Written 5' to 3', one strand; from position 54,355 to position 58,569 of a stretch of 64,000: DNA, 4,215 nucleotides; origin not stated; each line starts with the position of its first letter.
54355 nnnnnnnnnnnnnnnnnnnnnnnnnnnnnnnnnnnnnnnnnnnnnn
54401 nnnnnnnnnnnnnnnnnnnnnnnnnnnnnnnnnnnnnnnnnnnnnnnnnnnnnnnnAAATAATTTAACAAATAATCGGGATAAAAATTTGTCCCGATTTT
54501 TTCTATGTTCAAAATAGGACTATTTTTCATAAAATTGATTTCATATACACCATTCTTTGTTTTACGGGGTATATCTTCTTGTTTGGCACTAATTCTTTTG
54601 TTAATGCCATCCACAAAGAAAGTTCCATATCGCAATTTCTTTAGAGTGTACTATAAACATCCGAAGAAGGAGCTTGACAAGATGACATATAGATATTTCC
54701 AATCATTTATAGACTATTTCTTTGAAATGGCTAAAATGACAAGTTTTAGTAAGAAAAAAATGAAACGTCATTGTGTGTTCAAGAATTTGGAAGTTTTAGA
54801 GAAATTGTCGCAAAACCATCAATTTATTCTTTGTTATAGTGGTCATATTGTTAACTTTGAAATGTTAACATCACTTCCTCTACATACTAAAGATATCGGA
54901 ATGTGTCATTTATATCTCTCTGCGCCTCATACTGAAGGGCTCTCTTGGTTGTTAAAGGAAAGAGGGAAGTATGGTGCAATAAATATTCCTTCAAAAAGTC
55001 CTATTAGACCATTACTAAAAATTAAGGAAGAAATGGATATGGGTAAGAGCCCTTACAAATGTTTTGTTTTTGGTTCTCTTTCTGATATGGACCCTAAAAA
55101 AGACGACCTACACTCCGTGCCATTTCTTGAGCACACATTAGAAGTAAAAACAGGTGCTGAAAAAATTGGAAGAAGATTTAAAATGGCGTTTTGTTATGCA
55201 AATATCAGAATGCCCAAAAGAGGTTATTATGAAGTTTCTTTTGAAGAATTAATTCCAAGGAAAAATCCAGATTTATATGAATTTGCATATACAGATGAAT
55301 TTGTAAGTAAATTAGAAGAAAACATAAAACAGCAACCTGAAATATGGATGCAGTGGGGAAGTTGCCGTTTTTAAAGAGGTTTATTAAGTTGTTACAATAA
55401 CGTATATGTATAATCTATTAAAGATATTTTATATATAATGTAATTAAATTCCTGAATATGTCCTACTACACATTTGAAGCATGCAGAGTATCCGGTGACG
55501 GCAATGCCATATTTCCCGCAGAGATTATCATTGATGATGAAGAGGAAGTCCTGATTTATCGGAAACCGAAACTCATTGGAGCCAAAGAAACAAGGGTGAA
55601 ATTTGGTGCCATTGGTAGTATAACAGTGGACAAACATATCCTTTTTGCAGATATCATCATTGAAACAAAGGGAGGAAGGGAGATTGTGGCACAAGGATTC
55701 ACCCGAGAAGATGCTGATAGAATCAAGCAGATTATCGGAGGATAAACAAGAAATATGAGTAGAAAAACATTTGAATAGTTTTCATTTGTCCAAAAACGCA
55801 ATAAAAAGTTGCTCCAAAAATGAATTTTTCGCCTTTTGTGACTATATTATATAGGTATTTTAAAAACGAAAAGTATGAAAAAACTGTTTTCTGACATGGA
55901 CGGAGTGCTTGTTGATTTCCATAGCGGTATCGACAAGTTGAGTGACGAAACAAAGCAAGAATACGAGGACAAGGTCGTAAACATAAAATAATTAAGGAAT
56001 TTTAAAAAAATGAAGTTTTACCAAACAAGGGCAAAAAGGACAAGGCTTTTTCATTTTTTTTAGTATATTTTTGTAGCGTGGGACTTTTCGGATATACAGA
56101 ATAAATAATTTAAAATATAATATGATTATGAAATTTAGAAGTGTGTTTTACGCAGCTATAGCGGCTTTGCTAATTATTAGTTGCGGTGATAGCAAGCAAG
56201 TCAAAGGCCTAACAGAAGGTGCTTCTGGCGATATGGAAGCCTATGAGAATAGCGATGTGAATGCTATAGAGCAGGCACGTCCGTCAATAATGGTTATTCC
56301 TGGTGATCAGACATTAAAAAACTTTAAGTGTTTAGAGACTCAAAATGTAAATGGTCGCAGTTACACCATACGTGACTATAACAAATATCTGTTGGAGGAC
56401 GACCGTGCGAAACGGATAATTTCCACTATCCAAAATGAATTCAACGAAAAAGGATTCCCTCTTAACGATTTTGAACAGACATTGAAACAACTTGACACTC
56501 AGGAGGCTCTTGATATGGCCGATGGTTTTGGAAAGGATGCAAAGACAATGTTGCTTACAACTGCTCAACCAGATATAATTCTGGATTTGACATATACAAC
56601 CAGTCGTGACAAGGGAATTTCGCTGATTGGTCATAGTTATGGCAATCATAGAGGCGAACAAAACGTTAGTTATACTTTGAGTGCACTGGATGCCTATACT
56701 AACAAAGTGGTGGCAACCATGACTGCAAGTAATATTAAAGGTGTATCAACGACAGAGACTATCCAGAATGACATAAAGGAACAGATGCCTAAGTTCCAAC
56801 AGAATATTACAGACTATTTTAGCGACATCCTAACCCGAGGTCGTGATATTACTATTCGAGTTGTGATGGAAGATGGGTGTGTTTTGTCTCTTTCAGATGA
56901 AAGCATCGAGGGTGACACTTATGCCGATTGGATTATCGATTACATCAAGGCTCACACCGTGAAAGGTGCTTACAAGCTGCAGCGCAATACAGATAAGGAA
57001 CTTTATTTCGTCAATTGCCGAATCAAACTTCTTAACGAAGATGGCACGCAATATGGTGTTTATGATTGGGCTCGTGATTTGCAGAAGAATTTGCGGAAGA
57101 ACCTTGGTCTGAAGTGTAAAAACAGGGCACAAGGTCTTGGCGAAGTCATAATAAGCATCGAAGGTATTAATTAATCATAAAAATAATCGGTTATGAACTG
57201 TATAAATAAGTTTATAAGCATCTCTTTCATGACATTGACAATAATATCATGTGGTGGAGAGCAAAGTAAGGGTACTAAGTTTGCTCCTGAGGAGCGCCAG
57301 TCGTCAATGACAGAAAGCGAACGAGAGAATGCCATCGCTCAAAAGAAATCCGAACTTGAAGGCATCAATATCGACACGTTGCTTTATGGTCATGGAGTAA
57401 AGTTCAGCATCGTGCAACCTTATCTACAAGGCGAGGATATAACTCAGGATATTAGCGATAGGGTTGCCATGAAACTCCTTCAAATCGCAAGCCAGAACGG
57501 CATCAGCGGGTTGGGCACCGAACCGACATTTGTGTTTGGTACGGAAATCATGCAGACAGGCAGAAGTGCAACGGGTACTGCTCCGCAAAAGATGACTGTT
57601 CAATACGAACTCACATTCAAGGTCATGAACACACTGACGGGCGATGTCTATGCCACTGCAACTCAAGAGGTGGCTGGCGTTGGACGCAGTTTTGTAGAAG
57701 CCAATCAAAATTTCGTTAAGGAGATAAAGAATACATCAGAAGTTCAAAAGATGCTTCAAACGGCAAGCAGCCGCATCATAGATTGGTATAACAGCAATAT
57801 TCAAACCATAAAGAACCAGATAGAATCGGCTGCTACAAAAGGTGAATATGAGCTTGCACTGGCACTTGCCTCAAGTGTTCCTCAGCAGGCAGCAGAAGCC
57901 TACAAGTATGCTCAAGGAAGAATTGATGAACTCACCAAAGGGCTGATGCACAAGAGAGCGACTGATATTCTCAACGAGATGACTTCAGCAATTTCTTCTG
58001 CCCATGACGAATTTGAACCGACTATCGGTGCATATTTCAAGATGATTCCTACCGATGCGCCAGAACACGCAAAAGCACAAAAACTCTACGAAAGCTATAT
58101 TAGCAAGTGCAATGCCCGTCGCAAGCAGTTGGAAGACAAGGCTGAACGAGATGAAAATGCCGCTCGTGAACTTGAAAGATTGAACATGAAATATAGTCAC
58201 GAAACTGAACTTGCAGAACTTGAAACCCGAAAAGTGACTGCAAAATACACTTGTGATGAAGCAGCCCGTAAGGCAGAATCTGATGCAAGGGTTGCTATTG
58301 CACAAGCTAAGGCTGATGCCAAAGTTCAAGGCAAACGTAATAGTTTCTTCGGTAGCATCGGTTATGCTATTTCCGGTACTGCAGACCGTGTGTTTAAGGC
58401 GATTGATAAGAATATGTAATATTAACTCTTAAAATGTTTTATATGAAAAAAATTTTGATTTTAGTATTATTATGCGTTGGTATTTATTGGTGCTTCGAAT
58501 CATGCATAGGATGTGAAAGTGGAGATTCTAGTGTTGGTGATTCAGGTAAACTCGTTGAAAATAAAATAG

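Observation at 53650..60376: Integrase-less cassette-like island: two tandem [repeat A promoter]-[variable cargo]-[repeat B + NT5C] units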

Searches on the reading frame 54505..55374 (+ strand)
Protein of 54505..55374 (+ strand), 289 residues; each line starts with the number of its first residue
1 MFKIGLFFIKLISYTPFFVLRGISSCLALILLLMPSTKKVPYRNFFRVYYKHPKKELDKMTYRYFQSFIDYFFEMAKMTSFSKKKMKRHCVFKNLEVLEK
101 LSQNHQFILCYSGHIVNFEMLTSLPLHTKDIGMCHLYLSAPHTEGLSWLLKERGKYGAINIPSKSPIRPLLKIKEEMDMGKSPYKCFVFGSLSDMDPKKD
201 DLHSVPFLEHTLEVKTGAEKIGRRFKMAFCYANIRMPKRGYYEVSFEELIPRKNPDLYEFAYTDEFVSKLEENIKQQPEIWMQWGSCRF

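Call 5: search_protein_families(library=pfam, proteins=[window:54505-55374:+], max_evalue=0.01)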
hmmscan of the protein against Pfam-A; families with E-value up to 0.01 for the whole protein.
window:54505-55374:+ (289 aa): 1 family
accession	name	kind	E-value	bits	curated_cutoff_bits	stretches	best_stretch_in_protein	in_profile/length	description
PF03279.18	Lip_A_acyltrans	-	3.5e-15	56.4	22.3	1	4-282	18-287/295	Bacterial lipid A biosynthesis acyltransferase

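Call 27: search_protein_families(library=padloc, proteins=[window:54505-55374:+], max_evalue=0.01)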
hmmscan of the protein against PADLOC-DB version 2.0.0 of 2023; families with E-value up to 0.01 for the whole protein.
window:54505-55374:+ (289 aa): 0 families

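Call 28: search_protein_families(library=ncbifam, proteins=[window:54505-55374:+], max_evalue=0.01)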
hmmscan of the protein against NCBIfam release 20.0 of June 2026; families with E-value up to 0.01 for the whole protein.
window:54505-55374:+ (289 aa): 12 families
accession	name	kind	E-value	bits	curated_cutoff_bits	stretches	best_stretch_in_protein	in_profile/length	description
NF006270.0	PRK08419.1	equivalog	4.7e-13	49.1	248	1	8-282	13-282/298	lipid A biosynthesis lauroyl acyltransferase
NF005340.0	PRK06860.1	subfamily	8.8e-07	28.4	398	1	4-132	23-153/309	lipid A biosynthesis lauroyl acyltransferase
TIGR02207.1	lipid_A_htrB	subfamily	1.4e-06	27.9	297.8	1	4-129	17-144/303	LpxL/LpxP family Kdo(2)-lipid IV(A) lauroyl/palmitoleoyl acyltransferase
TIGR02208.1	lipid_A_msbB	equivalog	1.8e-06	27.5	336.05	1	4-172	19-187/305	lauroyl-Kdo(2)-lipid IV(A) myristoyltransferase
NF005919.0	PRK07920.1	equivalog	1.9e-06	27.1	209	1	42-120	53-133/311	phosphatidylinositol mannoside acyltransferase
NF006432.0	PRK08706.1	equivalog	2.8e-06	26.8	384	1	3-173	2-172/289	lipid A biosynthesis lauroyl acyltransferase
NF004191.0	PRK05646.1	equivalog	4.5e-05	22.8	491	1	4-125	20-142/310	lipid A biosynthesis lauroyl acyltransferase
NF006507.0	PRK08943.1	subfamily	0.0001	21.5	337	1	4-137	29-162/322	lipid A biosynthesis (KDO)2-(lauroyl)-lipid IVA acyltransferase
NF005399.0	PRK06946.1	subfamily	0.00024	20.4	343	1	4-176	9-180/294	lipid A biosynthesis lauroyl acyltransferase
NF005120.0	PRK06553.1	equivalog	0.00085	18.7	273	1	36-122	58-148/308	lipid A biosynthesis lauroyl acyltransferase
NF005150.0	PRK06628.1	equivalog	0.0015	18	350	0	6-121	18-129/290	lipid A biosynthesis lauroyl acyltransferase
NF006487.0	PRK08905.1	equivalog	0.0018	17.4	281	1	7-152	5-145/290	lysophospholipid acyltransferase family protein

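Call 71: find_homologous_proteins(query=window:54505-55374:+, max_evalue=1e-10)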
Query window:54505-55374:+ (289 aa): 31 proteins with E <= 1e-10 among 498 candidates.
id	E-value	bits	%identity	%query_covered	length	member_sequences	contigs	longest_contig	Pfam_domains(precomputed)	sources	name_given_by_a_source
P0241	2.6e-170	583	98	89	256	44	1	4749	PF03279.19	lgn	-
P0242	7.1e-148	510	74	100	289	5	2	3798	PF03279.19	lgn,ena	-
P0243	1.3e-143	496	72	100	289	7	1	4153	PF03279.19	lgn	-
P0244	4.2e-141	488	71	100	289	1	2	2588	PF03279.19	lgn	-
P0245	1.2e-140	486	71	100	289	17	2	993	PF03279.19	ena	-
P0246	3.0e-138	478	69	100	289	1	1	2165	PF03279.19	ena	-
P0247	2.5e-133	462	67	100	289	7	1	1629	PF03279.19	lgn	-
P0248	1.4e-120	420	60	100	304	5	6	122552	PF03279.19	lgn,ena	-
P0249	2.1e-115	403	59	99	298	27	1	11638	PF03279.19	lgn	-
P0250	2.4e-115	403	61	92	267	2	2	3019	PF03279.19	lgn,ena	-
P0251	7.4e-115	401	61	100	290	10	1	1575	PF03279.19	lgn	-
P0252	1.4e-113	397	59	100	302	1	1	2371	PF03279.19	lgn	-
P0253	2.1e-106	374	64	80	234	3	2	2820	PF03279.19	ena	-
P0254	1.3e-102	361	66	80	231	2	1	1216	PF03279.19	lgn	-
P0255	2.6e-100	354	56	97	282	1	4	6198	PF03279.19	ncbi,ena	-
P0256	7.5e-89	316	50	97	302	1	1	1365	PF03279.19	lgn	-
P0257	1.8e-88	315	49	100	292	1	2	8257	PF03279.19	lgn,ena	-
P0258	5.0e-87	310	49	97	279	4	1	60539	PF03279.19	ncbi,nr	ncbi:MAG: hypothetical protein J6Y00_07570 [Paludibacteraceae bacterium]|nr:hypothetical protein [Pa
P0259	2.4e-86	308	47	98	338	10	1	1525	PF03279.19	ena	-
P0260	6.5e-86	306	48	97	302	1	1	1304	PF03279.19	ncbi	-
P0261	1.5e-85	305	51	99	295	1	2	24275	PF03279.19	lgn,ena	-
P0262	1.2e-84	302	49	97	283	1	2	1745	PF03279.19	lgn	-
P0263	1.5e-84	302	50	99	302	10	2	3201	PF03279.19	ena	-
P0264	1.8e-84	302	47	99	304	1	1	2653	PF03279.19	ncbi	-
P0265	2.1e-84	301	45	98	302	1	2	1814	PF03279.19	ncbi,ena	-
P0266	1.0e-82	296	47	88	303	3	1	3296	PF03279.19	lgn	-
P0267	3.1e-82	294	48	98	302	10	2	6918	PF03279.19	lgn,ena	-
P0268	9.0e-82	293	45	97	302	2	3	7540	PF03279.19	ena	-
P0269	5.3e-80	287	45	97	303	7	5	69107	PF03279.19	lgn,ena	-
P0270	2.5e-78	281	64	65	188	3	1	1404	PF03279.19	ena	-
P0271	1.8e-69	252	50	77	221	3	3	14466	PF03279.19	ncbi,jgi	-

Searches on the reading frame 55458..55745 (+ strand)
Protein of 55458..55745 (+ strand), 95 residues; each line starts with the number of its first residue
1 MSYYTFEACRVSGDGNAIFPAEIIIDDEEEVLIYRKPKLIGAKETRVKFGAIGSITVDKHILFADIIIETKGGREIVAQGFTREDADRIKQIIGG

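Call 5: search_protein_families(library=pfam, proteins=[window:55458-55745:+], max_evalue=0.01)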
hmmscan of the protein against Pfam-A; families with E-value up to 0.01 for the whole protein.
window:55458-55745:+ (95 aa): 1 family
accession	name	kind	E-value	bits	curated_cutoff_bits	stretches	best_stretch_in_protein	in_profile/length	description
PF14470.12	bPH_3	-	1.5e-05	25.8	23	1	32-93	32-93/95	Bacterial PH domain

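Call 27: search_protein_families(library=padloc, proteins=[window:55458-55745:+], max_evalue=0.01)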
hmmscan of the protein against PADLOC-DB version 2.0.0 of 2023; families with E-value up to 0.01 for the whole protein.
window:55458-55745:+ (95 aa): 0 families

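Call 28: search_protein_families(library=ncbifam, proteins=[window:55458-55745:+], max_evalue=0.01)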
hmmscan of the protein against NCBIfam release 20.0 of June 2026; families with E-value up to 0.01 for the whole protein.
window:55458-55745:+ (95 aa): 1 family
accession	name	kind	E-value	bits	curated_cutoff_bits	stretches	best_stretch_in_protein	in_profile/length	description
NF010946.0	PRK14366.1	equivalog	0.006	16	284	1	18-95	25-101/195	Maf-like protein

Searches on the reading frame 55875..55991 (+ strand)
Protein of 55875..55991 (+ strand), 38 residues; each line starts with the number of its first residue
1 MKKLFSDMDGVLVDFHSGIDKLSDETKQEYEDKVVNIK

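Call 40: find_encoding_contigs(protein=window:55875-55991:+, flank=10000, max_places=10)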
Protein window:55875-55991:+ (38 aa): no gene with exactly this product is on record in the collection.

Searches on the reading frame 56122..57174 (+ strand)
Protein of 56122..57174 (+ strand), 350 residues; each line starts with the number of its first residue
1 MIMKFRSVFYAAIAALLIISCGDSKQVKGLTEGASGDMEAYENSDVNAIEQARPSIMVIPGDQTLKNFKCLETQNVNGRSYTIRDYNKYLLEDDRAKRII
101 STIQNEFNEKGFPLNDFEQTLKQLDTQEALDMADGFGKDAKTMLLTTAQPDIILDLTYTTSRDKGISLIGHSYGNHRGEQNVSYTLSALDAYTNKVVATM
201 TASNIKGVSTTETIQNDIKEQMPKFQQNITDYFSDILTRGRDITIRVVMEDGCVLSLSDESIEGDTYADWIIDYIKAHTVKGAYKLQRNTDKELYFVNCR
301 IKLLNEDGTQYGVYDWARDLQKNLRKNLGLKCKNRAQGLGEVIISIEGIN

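Call 5: search_protein_families(library=pfam, proteins=[window:56122-57174:+], max_evalue=0.01)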
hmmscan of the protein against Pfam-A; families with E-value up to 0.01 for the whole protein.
window:56122-57174:+ (350 aa): 1 family
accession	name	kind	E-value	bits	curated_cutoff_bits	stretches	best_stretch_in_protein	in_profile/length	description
PF19672.4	DUF6175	-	4.1e-70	236.6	23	1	53-346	2-292/293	Family of unknown function (DUF6175)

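Call 27: search_protein_families(library=padloc, proteins=[window:56122-57174:+], max_evalue=0.01)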
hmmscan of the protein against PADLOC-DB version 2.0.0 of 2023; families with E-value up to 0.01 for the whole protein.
window:56122-57174:+ (350 aa): 0 families

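Call 28: search_protein_families(library=ncbifam, proteins=[window:56122-57174:+], max_evalue=0.01)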
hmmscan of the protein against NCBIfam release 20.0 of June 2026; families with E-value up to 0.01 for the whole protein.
window:56122-57174:+ (350 aa): 0 families

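Call 33: find_encoding_contigs(protein=window:56122-57174:+, flank=10000, max_places=10)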
Protein window:56122-57174:+ (350 aa): no gene with exactly this product is on record in the collection.

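Call 41: find_homologous_proteins(query=window:56122-57174:+, max_evalue=1e-20)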
Query window:56122-57174:+ (350 aa): 848 proteins with E <= 1e-20 among 3409 candidates; the best 120 are listed.
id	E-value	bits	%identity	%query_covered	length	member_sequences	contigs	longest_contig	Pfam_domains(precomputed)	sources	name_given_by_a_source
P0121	3.9e-215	731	94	100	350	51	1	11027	PF19672.5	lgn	-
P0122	1.2e-210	717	93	100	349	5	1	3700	PF19672.5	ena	-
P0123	9.7e-209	710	92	100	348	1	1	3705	PF19672.5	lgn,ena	-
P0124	1.2e-204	697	91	100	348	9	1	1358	PF19672.5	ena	-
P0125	1.2e-203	694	91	99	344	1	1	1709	PF19672.5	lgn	-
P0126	7.5e-202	688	90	99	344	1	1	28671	PF19672.5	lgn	-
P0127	2.1e-180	617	79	99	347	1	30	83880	PF19672.5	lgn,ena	-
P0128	1.2e-179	615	79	99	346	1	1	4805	PF19672.5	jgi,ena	-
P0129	1.7e-179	614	77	100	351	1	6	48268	PF19672.5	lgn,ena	-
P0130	3.1e-179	613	79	99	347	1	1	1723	PF19672.5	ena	-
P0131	4.3e-179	613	79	99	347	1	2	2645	PF19672.5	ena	-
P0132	4.9e-179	613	78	99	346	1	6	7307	PF19672.5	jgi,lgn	jgi:hypothetical protein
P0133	6.2e-179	612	78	99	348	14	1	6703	PF19672.5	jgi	-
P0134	9.7e-179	612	76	100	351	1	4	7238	PF19672.5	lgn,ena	-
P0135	1.3e-178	611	80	97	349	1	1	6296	PF19672.5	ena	-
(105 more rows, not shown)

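Call 42: find_encoding_contigs(protein=P0121, flank=10000, max_places=5)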
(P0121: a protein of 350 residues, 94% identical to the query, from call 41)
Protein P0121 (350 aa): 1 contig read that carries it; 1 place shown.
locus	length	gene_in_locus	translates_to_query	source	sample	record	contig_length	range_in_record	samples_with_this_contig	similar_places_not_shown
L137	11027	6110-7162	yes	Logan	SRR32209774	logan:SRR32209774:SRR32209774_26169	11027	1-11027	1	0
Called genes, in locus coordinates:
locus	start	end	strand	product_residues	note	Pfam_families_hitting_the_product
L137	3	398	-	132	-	?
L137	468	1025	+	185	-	PF00908:dTDP_sugar_isom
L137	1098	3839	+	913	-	PF16151:DUF4859 (weak)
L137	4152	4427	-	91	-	-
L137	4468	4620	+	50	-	-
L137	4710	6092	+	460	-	-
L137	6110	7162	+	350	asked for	PF19672:DUF6175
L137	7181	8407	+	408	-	-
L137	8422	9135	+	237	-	-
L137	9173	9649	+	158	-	-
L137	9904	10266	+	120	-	-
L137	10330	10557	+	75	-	-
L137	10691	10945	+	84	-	-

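Call 43: find_encoding_contigs(protein=P0126, flank=10000, max_places=5)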
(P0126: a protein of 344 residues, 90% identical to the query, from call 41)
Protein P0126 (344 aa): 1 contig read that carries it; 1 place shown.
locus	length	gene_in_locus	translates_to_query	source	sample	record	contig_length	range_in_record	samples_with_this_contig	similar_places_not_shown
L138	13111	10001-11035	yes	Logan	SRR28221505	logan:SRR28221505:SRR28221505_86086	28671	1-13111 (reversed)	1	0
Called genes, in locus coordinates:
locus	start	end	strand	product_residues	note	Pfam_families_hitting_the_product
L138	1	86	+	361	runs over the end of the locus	PF00586:AIRS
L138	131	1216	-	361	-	PF01761:DHQ_synthase, PF24621:DHQS_C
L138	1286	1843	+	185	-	PF00908:dTDP_sugar_isom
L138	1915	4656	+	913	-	PF16151:DUF4859 (weak)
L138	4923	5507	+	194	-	-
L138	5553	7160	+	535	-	PF00069:Pkinase, PF07714:PK_Tyr_Ser-Thr, PF13306:LRR_5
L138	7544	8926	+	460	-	-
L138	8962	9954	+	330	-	-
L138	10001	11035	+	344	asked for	PF19672:DUF6175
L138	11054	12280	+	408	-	-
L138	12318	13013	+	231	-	-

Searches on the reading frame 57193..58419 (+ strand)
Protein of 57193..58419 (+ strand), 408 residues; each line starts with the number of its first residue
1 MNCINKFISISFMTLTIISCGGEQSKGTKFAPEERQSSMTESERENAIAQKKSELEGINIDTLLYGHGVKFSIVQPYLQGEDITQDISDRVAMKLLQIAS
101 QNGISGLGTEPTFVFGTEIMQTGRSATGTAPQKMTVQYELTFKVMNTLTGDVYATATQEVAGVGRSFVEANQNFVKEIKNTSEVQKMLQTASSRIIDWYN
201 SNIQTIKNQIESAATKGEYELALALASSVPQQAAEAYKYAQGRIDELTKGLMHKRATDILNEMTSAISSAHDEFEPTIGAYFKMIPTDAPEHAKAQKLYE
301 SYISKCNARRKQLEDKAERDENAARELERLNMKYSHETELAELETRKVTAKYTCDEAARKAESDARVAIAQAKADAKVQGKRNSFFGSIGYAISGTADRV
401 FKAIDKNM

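Call 5: search_protein_families(library=pfam, proteins=[window:57193-58419:+], max_evalue=0.01)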
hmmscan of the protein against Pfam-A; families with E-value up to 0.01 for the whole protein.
window:57193-58419:+ (408 aa): 1 family
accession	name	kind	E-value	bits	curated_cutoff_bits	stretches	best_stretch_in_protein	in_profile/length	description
PF16533.10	SOAR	-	0.0063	16.9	25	0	359-404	25-69/101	STIM1 Orai1-activating region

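Call 27: search_protein_families(library=padloc, proteins=[window:57193-58419:+], max_evalue=0.01)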
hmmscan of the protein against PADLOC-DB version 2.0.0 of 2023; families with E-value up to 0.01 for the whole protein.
window:57193-58419:+ (408 aa): 0 families

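Call 28: search_protein_families(library=ncbifam, proteins=[window:57193-58419:+], max_evalue=0.01)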
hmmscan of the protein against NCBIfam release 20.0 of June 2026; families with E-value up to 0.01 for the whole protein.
window:57193-58419:+ (408 aa): 1 family
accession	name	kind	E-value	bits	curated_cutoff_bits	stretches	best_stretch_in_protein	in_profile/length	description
NF003998.0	PRK05474.1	subfamily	0.0056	15.5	459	0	114-229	59-170/439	xylose isomerase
